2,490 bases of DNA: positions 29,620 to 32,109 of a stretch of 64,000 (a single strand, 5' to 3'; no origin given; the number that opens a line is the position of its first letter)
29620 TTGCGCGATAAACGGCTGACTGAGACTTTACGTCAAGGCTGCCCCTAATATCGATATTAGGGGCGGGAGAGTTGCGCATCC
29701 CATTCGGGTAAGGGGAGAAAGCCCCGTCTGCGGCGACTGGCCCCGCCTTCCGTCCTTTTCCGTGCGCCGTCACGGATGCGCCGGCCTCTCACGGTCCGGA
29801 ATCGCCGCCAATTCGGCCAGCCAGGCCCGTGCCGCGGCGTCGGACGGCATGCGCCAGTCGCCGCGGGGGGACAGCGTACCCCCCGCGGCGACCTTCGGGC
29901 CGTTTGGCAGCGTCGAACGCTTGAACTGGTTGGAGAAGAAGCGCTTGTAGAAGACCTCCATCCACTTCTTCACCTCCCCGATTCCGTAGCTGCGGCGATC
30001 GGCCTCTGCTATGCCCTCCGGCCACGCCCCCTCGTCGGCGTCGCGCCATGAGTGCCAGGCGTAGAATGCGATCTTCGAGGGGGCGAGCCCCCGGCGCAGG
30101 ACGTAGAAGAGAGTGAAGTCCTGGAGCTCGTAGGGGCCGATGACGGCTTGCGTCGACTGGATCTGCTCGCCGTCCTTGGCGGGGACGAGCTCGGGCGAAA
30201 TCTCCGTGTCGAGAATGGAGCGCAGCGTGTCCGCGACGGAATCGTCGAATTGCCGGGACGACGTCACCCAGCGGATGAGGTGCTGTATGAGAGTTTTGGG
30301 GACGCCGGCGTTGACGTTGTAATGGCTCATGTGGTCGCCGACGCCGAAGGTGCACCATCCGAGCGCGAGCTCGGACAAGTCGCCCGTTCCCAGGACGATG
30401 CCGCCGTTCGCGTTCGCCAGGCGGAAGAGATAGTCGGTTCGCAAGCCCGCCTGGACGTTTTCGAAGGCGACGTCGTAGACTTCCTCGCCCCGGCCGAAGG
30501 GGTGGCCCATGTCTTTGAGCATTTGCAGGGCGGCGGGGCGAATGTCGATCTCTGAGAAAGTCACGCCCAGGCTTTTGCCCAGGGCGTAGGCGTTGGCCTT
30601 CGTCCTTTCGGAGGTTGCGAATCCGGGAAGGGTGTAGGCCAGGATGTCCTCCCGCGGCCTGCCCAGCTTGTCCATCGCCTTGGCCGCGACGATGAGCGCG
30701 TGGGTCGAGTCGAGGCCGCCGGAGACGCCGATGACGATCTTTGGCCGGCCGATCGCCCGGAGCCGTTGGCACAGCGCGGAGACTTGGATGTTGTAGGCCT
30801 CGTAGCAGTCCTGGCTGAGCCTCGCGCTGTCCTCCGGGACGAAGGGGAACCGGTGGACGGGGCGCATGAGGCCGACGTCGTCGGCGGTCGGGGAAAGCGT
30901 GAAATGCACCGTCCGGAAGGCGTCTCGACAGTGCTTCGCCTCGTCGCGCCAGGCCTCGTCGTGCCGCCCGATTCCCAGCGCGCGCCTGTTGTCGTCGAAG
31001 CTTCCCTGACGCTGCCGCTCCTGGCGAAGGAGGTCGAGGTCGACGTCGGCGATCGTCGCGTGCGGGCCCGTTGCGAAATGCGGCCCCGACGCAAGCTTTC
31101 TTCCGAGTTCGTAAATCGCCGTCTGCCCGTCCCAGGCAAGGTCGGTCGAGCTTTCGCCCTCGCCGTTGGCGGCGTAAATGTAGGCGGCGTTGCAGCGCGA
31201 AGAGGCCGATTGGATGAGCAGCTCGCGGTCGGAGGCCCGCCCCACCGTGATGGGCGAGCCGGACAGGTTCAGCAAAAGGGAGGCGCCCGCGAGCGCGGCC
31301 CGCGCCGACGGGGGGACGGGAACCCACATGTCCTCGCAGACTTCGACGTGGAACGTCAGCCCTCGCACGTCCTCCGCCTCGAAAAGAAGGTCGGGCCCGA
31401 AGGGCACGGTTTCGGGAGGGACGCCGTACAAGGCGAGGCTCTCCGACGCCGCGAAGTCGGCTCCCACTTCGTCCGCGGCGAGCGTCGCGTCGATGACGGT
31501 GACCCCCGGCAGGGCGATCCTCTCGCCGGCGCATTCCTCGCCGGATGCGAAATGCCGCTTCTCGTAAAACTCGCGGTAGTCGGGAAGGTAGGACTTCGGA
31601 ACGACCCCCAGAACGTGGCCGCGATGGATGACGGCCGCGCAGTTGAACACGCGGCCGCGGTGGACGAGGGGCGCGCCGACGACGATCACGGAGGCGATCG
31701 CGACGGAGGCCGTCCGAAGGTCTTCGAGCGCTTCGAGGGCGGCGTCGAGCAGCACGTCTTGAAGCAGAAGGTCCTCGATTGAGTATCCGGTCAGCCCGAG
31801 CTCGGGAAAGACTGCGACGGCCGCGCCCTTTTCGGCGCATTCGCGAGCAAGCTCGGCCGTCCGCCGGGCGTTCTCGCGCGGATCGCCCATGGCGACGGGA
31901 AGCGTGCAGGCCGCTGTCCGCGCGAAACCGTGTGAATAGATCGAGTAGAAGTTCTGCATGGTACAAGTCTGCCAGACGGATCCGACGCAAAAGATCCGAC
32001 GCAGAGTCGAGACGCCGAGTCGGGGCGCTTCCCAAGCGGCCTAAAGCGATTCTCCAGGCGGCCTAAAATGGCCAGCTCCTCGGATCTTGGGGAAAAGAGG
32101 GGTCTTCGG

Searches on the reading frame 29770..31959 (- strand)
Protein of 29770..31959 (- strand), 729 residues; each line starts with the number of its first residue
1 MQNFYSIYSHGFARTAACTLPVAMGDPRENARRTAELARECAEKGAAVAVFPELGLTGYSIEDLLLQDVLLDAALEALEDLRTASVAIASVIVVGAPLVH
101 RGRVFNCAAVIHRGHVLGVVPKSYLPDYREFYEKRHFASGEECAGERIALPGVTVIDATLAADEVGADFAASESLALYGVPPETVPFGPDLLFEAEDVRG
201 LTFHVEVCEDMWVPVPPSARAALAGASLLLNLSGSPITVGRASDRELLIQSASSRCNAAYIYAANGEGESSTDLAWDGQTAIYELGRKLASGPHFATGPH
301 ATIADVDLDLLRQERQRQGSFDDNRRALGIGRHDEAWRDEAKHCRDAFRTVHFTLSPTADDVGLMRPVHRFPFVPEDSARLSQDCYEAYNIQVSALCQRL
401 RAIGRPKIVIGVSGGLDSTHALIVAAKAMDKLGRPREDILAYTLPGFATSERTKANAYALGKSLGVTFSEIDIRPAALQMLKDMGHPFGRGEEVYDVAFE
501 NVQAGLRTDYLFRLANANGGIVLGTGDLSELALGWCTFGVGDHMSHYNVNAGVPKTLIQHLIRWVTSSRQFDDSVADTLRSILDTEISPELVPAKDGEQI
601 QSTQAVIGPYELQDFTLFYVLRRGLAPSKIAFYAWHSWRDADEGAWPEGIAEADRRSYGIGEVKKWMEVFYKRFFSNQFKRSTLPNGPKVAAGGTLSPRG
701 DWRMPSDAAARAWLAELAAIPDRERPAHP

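Call 46: search_protein_families(library=pfam, proteins=[window:29770-31959:-], max_evalue=0.00001)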
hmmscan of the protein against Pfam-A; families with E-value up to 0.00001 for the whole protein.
window:29770-31959:- (729 aa): 2 families
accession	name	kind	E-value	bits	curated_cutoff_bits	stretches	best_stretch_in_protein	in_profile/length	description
PF02540.23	NAD_synthase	-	9.3e-22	77.8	21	1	393-566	6-167/242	NAD synthase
PF00795.27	CN_hydrolase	-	9.6e-19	68.1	23.2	1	14-315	1-255/256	Carbon-nitrogen hydrolase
